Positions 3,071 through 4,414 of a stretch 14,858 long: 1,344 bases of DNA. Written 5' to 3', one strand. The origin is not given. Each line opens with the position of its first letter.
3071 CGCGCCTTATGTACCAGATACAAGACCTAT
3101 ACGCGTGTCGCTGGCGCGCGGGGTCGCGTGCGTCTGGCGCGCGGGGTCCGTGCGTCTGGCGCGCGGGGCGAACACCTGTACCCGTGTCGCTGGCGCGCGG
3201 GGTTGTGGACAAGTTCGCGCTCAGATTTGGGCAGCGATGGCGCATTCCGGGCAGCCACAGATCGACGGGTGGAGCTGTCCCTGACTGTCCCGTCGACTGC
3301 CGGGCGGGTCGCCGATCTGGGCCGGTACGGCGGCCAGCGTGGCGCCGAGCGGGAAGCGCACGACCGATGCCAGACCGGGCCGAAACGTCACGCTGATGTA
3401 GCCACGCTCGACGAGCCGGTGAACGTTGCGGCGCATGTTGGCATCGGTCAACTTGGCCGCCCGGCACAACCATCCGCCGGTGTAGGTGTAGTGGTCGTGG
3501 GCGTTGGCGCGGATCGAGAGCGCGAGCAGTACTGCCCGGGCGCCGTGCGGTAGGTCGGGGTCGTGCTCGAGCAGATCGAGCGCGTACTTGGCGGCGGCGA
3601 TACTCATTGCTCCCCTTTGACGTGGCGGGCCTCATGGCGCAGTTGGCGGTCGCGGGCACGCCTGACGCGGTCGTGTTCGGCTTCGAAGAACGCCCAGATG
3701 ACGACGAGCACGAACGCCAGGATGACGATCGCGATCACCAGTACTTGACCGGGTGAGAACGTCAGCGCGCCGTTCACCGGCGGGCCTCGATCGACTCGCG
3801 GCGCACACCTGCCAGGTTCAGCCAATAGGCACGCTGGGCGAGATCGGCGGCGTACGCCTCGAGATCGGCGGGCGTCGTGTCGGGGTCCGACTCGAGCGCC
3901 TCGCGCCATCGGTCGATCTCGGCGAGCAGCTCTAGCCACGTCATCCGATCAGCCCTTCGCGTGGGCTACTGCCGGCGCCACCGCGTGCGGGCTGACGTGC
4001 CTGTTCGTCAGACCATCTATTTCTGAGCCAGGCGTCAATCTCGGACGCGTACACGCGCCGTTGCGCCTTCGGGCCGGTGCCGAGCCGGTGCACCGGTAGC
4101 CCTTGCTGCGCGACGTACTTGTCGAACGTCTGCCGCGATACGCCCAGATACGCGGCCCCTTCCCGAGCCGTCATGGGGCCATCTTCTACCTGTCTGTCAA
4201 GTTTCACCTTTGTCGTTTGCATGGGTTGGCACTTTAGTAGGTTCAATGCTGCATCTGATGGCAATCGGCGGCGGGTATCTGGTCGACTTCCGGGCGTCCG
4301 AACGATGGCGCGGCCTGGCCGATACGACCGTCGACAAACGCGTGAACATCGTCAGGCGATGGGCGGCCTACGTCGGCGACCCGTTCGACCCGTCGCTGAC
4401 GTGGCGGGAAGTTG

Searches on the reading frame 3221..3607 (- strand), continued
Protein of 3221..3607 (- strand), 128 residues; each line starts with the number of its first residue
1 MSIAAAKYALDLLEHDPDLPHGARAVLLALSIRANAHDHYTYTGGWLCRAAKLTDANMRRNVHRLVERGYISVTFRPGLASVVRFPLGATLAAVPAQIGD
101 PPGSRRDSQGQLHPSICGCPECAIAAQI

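Call 74: find_encoding_contigs(protein=P0040, flank=10000, max_places=3)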
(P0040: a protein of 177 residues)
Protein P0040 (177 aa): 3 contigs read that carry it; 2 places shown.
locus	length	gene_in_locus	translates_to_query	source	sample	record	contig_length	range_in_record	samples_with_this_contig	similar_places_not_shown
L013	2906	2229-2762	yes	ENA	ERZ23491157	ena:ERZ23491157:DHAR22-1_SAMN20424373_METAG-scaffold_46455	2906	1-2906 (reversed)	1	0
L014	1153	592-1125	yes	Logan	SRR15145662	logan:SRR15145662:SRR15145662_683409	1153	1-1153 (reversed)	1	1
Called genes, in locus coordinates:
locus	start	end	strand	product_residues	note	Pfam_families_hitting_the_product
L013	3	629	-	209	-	?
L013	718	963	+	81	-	PF13384:HTH_23 (faint), PF00376:MerR, PF12728:HTH_17, PF13411:MerR_1 (weak)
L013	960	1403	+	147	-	PF00096:zf-C2H2 (faint), PF13912:zf-C2H2_6 (weak)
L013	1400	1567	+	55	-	-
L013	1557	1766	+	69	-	PF13560:HTH_31 (weak), PF12844:HTH_19 (weak), PF01381:HTH_3 (weak)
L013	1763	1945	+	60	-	-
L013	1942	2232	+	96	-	-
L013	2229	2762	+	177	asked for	-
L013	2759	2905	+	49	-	?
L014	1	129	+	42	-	?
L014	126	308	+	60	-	-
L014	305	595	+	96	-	-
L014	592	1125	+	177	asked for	-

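Call 75: find_encoding_contigs(protein=P0192, flank=10000, max_places=2)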
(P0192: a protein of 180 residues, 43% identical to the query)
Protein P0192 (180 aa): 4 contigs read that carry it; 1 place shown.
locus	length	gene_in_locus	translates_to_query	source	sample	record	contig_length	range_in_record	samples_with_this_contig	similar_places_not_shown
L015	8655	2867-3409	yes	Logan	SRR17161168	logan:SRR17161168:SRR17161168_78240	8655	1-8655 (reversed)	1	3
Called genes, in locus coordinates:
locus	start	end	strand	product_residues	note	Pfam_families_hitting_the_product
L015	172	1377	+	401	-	PF14659:Phage_int_SAM_3 (weak), PF22022:Phage_int_M (weak), PF00589:Phage_integrase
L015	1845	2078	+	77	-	PF12728:HTH_17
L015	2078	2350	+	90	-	-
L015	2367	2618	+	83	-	-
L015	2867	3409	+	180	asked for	-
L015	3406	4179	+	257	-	PF04404:ERF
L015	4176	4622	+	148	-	PF02467:Whib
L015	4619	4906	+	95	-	-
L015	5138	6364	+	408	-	-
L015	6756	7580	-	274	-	PF00589:Phage_integrase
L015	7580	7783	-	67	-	-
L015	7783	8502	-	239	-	-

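Call 76: find_encoding_contigs(protein=P0012, flank=10000, max_places=2)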
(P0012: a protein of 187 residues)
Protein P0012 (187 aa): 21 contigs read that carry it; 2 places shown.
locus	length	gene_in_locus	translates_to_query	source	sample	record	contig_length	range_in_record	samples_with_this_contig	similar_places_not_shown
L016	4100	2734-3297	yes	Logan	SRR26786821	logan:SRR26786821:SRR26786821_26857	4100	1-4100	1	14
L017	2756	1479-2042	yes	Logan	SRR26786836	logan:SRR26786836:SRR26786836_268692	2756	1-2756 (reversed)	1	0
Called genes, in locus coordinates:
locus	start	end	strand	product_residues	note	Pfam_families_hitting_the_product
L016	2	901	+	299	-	?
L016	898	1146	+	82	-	-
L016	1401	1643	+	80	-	-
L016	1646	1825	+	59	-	-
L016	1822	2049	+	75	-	-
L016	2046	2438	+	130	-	-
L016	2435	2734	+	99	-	-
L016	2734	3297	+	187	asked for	-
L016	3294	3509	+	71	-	-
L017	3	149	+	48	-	?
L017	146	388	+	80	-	-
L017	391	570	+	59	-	-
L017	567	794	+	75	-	-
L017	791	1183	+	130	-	-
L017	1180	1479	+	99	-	-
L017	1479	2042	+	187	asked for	-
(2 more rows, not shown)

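Call 78: predict_structure(alignment_id=A1)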
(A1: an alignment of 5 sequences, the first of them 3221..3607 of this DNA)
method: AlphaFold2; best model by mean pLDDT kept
length: 128 residues; sequences in the alignment: 5
mean_pLDDT: 70.8   pTM: 0.63
mean pLDDT of the five models: 70.8, 57.5, 52.7, 46.8, 44.1
residues with pLDDT >= 90: 16; 70-90: 64; 50-70: 19; < 50: 29
segments of 3 or more residues with pLDDT < 50: 87-98, 112-122, 124-128
pLDDT, mean of each block of 10 residues (from residue 1): 78 85 92 77 83 90 81 76 61 47 52 47 46
secondary structure, 60 per line:
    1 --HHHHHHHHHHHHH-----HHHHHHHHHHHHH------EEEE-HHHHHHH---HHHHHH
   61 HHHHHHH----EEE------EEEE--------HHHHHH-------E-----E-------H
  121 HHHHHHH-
elements in order: H3-15 H21-33 E40-43 H45-51 H55-67 E72-74 E81-84 H93-98 H120-127

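Call 83: fold_search(model_id=the predicted structure, library=pdb)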
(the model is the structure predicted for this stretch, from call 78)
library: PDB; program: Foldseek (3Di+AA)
matches with E <= 10: 1407; with E <= 0.001: 0
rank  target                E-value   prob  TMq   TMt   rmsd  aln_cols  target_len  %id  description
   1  2fbi                  2.4e-02  1.00  0.40  0.38   6.0        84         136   17  The crystal structure of transcriptional regulator PA4135 (released 2005-12-20)
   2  7l1i                  2.6e-02  1.00  0.45  0.34   5.3        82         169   15  Crystal structure of the MarR family transcriptional regulator from Acineotobacter baumannii bound to Indole 3 acetic ac (released 2022-02-09)
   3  2fe3_A                2.6e-02  1.00  0.43  0.40   4.0        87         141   20  The crystal structure of bacillus subtilis PerR-Zn reveals a novel Zn(Cys)4 Structural redox switch (released 2006-12-19)
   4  4gxo_B                2.6e-02  0.99  0.38  0.36   6.0        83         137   12  Crystal structure of Staphylococcus aureus protein SarZ mutant C13E (released 2012-09-26)
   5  3cjn                  2.7e-02  0.99  0.39  0.35   5.3        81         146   20  Crystal structure of transcriptional regulator, MarR family, from Silicibacter pomeroyi (released 2008-03-25)
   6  8pq4                  2.7e-02  0.99  0.38  0.38   5.9        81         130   18  Structure of HosA transcriptional regulator from enteropathogenic Escherichia coli O127:H6 (strain E2348/69) (released 2023-07-19)
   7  3e6m_G                2.9e-02  0.99  0.40  0.35   5.7        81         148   17  The crystal structure of a MarR family transcriptional regulator from Silicibacter pomeroyi DSS. (released 2008-09-02)
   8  7ne9_AAA              3.1e-02  0.98  0.44  0.47   5.5       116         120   20  A single sensor controls large variations in zinc quotas in a marine cyanobacterium (released 2022-03-02)
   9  3r0a_A                3.3e-02  0.97  0.37  0.39   4.4        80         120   20  Possible transcriptional regulator from Methanosarcina mazei Go1 (gi 21227196) (released 2011-03-23)
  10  6y45_B                3.3e-02  0.80  0.37  0.31  13.0       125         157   15  Crystal Structure of the H33A variant of RsrR (released 2020-03-04)
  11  6cdb_A                3.5e-02  0.99  0.37  0.47   7.6        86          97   10  Crystal Structure of V66L CzrA in the Zn(II)bound state (released 2018-07-11)
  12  8aga                  3.5e-02  0.99  0.38  0.37   5.9        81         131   18  Structure of p-hydroxy benzoic acid ligand bound HosA transcriptional regulator from enteropathogenic Escherichia coli O (released 2023-08-02)
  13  3f8n_B                3.7e-02  0.99  0.45  0.43   4.1        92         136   18  Crystal structure of PerR-Zn-Mn (released 2009-06-16)
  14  6y45_A                3.7e-02  0.77  0.37  0.30  13.2       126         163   15  Crystal Structure of the H33A variant of RsrR (released 2020-03-04)
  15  3jth_B                4.4e-02  0.99  0.38  0.50   5.1        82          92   13  Crystal structure of a transcriptional regulator HlyU from Vibrio vulnificus CMCP6 (released 2010-03-16)
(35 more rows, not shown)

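Call 85: fold_search(model_id=the predicted structure, library=viral)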
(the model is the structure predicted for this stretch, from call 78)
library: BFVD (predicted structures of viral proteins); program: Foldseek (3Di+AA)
matches with E <= 10: 1308; with E <= 0.001: 25
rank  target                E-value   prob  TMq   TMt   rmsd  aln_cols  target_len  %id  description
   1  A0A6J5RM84            1.4e-05  1.00  0.57  0.45  14.5       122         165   25  Helix-turn-helix domain containing protein [uncultured Caudovirales phage]
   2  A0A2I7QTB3            2.3e-05  1.00  0.59  0.36   6.6       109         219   17  (no name in the UniProt tables at hand)
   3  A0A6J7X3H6            2.0e-04  1.00  0.59  0.28  12.9       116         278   17  Helix-turn-helix domain containing protein [uncultured Caudovirales phage]
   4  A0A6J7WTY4            2.4e-04  1.00  0.56  0.58  10.9       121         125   19  Helix-turn-helix domain containing protein [uncultured Caudovirales phage]
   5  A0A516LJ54            2.6e-04  1.00  0.63  0.61  10.3       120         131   21  (no name in the UniProt tables at hand)
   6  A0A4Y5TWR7            2.7e-04  1.00  0.57  0.58  14.3       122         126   19  Putative DnaA recombination protein [Aeromonas phage 2_D05]
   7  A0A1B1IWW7            3.1e-04  1.00  0.56  0.36  10.5       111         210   19  (no name in the UniProt tables at hand)
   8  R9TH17                3.3e-04  1.00  0.57  0.48  15.5       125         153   19  (no name in the UniProt tables at hand)
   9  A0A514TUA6            3.3e-04  1.00  0.57  0.31  14.0       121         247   18  Phage conserved hypothetical protein C-terminal domain-containing protein [Aeromonas phage 4_D05]
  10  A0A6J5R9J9            3.9e-04  1.00  0.58  0.56   8.0       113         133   20  Helix-turn-helix domain containing protein [uncultured Caudovirales phage]
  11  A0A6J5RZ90            3.9e-04  1.00  0.54  0.25   8.7       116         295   18  Helix-turn-helix domain containing protein [uncultured Caudovirales phage]
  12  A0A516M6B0            3.9e-04  1.00  0.55  0.34   9.6       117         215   20  (no name in the UniProt tables at hand)
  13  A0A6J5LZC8            4.7e-04  1.00  0.54  0.24  13.0       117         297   16  Helix-turn-helix domain containing protein [uncultured Caudovirales phage]
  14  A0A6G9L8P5            5.0e-04  1.00  0.55  0.33   9.3       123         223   15  (no name in the UniProt tables at hand)
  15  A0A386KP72            5.6e-04  1.00  0.57  0.82   2.1        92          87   21  Helix-turn-helix DNA binding domain protein [Microbacterium phage ValentiniPuff]
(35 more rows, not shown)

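Call 101: search_protein_families(library=ncbifam, proteins=[window:3221-3607:-, P0005, P0191, P0027, P0192], max_evalue=0.05)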
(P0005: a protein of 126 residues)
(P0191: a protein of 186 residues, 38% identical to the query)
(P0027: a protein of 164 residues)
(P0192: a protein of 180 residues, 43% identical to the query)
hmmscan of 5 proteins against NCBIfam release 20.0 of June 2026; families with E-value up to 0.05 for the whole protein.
window:3221-3607:- (128 aa): 0 families

P0005 (126 aa): 7 families
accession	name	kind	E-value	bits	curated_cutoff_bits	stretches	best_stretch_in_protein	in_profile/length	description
NF033788.1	HTH_metalloreg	subfamily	0.00013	21.7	55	1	42-81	26-64/77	metalloregulator ArsR/SmtB family transcription factor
TIGR01884.1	cas_HTH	subfamily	0.0083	15.5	60.2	1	47-78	162-194/202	CRISPR-associated CARF protein Csa3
NF008848.0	PRK11886.1-3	equivalog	0.014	14.4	362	1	36-82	10-56/319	bifunctional biotin--[acetyl-CoA-carboxylase] ligase/biotin operon repressor BirA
TIGR02431.1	pcaR_pcaU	subfamily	0.017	14.5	284.75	1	47-76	30-59/248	beta-ketoadipate pathway transcriptional regulators, PcaR/PcaU/PobR family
NF047906.1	CdPbTransRegCmtR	equivalog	0.025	14.5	150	1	45-79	38-71/104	Cd(II)/Pb(II)-sensing metalloregulatory transcriptional regulator CmtR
TIGR00122.1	birA_repr_reg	equivalog_domain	0.029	14.3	70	1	43-70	15-42/69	biotin operon repressor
NF041413.1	ArsR_Rv2640c_fam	equivalog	0.034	14.5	155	1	40-76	57-93/118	Rv2640c family ArsR-like transcriptional regulator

P0191 (186 aa): 0 families

P0027 (164 aa): 0 families

P0192 (180 aa): 0 families

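Call 102: search_protein_families(library=phrogs, proteins=[P0191, P0027, P0192, P0040, P0012, P0001, P0002, P0003, P0004], max_evalue=0.01)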
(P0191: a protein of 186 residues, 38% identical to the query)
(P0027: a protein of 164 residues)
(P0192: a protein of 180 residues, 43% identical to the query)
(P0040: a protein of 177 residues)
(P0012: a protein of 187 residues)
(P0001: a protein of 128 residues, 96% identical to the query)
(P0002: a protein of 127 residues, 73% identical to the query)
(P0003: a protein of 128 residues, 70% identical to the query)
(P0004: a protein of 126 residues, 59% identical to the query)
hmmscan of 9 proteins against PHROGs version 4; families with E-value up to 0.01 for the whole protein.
P0191 (186 aa): 2 families
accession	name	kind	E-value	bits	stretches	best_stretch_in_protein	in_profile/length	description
phrog_270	-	DNA, RNA and nucleotide metabolism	0.00011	22.7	1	13-81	39-107/383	replication initiation protein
phrog_1032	-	DNA, RNA and nucleotide metabolism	0.004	18.2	1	1-104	1-90/281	replication initiation protein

P0027 (164 aa): 2 families
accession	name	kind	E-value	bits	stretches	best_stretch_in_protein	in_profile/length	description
phrog_6643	-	DNA, RNA and nucleotide metabolism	0.0017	18.9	1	5-74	5-70/313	replication initiation protein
phrog_270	-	DNA, RNA and nucleotide metabolism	0.0039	17.6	1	2-73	32-99/383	replication initiation protein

P0192 (180 aa): 0 families

P0040 (177 aa): 0 families

P0012 (187 aa): 2 families
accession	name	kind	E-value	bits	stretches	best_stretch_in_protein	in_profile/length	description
phrog_345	-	DNA, RNA and nucleotide metabolism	0.0059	17.3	1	23-108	49-131/297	replication initiation O-like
phrog_391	-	DNA, RNA and nucleotide metabolism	0.0083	16.8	1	1-123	1-134/298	replication initiation O-like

P0001 (128 aa): 0 families

P0002 (127 aa): 0 families

P0003 (128 aa): 1 family
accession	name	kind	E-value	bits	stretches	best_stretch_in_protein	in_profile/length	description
phrog_270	-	DNA, RNA and nucleotide metabolism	0.0029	18.1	1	6-78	32-104/383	replication initiation protein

P0004 (126 aa): 2 families
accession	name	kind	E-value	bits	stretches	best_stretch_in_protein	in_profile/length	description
phrog_270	-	DNA, RNA and nucleotide metabolism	0.0011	19.4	1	15-80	37-106/383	replication initiation protein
phrog_26991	-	unknown function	0.0027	18.2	1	9-85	30-111/310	-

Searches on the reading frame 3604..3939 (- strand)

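Call 9: search_protein_families(library=pfam, proteins=[window:3604-3939:-], max_evalue=0.1)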
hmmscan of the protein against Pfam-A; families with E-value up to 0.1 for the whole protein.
window:3604-3939:- (111 aa): 2 families
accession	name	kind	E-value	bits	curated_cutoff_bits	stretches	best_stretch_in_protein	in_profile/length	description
PF14316.11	DUF4381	-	0.075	13.8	27.2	1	62-103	18-58/145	Domain of unknown function (DUF4381)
PF00558.24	Vpu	-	0.099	12.9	24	0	66-95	7-36/81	Vpu protein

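Call 10: search_protein_families(library=phrogs, proteins=[window:3604-3939:-], max_evalue=0.01)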
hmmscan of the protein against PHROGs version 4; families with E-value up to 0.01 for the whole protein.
window:3604-3939:- (111 aa): 0 families

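Call 101: search_protein_families(library=ncbifam, proteins=[window:3604-3939:-], max_evalue=0.05)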
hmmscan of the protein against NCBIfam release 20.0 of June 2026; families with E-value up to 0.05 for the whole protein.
window:3604-3939:- (111 aa): 1 family
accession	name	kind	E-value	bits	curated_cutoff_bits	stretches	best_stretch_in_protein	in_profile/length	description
NF040576.1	T2SS_GspM_XpsM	equivalog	0.044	13.4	60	0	67-105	8-47/180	type II secretion system protein GspM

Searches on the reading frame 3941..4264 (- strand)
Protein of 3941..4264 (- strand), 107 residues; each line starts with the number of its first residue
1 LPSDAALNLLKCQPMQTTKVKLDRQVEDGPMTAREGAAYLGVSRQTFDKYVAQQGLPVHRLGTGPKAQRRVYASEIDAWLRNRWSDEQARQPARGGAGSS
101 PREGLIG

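Call 9: search_protein_families(library=pfam, proteins=[window:3941-4264:-], max_evalue=0.1)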
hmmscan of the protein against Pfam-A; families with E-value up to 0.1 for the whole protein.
window:3941-4264:- (107 aa): 3 families
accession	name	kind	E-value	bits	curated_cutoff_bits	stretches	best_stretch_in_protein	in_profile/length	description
PF12728.13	HTH_17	-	1.4e-08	35.3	27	1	31-83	2-50/51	Helix-turn-helix domain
PF24401.1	iHD-CE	-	9.5e-05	22.2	27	1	23-93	102-171/349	iHD-CE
PF07037.17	YfeC-like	-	0.022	15.5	22.9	1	31-56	1-26/122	Transcription regulator YfeC-like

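Call 10: search_protein_families(library=phrogs, proteins=[window:3941-4264:-], max_evalue=0.01)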
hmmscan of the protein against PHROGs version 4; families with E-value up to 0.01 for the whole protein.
window:3941-4264:- (107 aa): 6 families
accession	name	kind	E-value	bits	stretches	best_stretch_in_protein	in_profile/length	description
phrog_668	-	DNA, RNA and nucleotide metabolism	2.7e-09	38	1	30-92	63-122/181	HTH DNA binding protein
phrog_66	-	integration and excision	5.2e-09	37.3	1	17-94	80-154/412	excisionase and transcriptional regulator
phrog_15534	-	DNA, RNA and nucleotide metabolism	2.2e-07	32.4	1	21-82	34-90/93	HTH DNA binding protein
phrog_597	-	DNA, RNA and nucleotide metabolism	1e-05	26.7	1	30-94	112-175/200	DNA binding protein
phrog_57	-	head and packaging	1.3e-05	26.2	1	31-96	13-75/199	terminase small subunit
phrog_7338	-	unknown function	0.0005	21.3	1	30-82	30-79/87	-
